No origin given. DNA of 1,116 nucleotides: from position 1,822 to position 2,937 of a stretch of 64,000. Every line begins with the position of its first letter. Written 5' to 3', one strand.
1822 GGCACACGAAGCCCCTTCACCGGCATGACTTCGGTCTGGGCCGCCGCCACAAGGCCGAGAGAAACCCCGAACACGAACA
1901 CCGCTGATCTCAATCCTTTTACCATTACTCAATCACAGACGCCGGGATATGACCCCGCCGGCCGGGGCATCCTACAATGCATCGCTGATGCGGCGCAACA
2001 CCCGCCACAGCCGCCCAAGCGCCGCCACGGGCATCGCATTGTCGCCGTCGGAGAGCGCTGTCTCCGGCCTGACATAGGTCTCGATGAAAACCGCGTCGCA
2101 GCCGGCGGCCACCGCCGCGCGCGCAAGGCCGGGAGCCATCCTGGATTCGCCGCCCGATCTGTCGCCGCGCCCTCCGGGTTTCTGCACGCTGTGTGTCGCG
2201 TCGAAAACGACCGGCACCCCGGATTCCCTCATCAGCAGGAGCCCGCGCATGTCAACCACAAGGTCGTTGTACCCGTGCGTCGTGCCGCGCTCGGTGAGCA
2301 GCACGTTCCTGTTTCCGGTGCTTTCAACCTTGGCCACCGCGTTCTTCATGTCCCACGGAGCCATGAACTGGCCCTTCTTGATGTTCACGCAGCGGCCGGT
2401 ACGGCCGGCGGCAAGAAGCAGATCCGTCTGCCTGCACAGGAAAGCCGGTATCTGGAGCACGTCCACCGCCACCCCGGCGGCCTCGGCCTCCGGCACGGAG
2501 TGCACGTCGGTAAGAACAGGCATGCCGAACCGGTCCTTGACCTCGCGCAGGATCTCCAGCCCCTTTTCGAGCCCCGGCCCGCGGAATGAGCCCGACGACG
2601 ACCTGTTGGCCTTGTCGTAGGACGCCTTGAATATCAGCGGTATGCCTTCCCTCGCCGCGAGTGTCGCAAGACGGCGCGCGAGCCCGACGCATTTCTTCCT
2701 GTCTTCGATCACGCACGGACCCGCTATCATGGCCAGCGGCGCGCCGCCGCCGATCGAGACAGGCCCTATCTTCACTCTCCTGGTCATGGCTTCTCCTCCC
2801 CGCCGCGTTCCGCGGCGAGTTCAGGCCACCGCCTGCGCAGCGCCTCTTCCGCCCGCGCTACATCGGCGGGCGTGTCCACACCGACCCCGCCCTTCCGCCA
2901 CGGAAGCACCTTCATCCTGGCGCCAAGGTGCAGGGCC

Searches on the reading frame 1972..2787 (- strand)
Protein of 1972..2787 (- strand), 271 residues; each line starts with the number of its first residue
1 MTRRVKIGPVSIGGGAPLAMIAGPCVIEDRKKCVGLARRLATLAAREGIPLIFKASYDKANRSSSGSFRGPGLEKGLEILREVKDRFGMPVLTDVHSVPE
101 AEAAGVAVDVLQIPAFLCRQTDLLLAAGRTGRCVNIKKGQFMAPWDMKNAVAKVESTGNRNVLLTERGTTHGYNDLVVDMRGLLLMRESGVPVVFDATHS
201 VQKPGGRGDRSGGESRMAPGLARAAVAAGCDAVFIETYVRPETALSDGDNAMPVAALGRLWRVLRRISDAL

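Call 72: find_encoding_contigs(protein=window:1972-2787:-, flank=10000, max_places=3)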
Protein window:1972-2787:- (271 aa): 9 contigs read that carry it; 3 places shown.
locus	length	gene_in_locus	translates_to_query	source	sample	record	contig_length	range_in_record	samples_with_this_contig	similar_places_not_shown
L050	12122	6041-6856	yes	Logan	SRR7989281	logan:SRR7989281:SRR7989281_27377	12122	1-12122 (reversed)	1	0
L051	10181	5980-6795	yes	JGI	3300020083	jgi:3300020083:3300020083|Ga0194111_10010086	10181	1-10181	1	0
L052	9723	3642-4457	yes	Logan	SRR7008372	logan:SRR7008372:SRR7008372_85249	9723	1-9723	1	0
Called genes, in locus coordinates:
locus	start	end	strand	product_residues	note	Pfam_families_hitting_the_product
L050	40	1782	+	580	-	PF05496:RuvB_N (weak), PF13191:AAA_16 (faint), PF07724:AAA_2 (weak), PF13177:DNA_pol3_delta2, PF00004:AAA, PF07728:AAA_5 (weak), PF22608:DNAX_ATPase_lid, PF12169:DNA_pol3_gamma3, +1 more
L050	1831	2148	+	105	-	PF02575:YbaB_DNA_bd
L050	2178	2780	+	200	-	PF21176:RecR_HhH, PF13662:Toprim_4, PF01751:Toprim, PF21175:RecR_C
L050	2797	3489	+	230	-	PF01168:Ala_racemase_N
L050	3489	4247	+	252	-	-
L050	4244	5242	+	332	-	PF00294:PfkB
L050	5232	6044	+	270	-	PF02348:CTP_transf_3, PF12804:NTP_transf_3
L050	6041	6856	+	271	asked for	PF00793:DAHP_synth_1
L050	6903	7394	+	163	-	-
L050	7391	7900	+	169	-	PF03968:LptD_N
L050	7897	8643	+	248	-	PF00005:ABC_tran, PF13304:AAA_21 (faint)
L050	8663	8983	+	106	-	PF02482:Ribosomal_S30AE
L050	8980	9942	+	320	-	PF02603:Hpr_kinase_N, PF07475:Hpr_kinase_C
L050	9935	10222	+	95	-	PF00381:PTS-HPr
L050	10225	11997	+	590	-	PF05524:PEP-utilisers_N, PF00391:PEP-utilizers, PF02896:PEP-utilizers_C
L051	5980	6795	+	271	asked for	PF00793:DAHP_synth_1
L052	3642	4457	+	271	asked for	PF00793:DAHP_synth_1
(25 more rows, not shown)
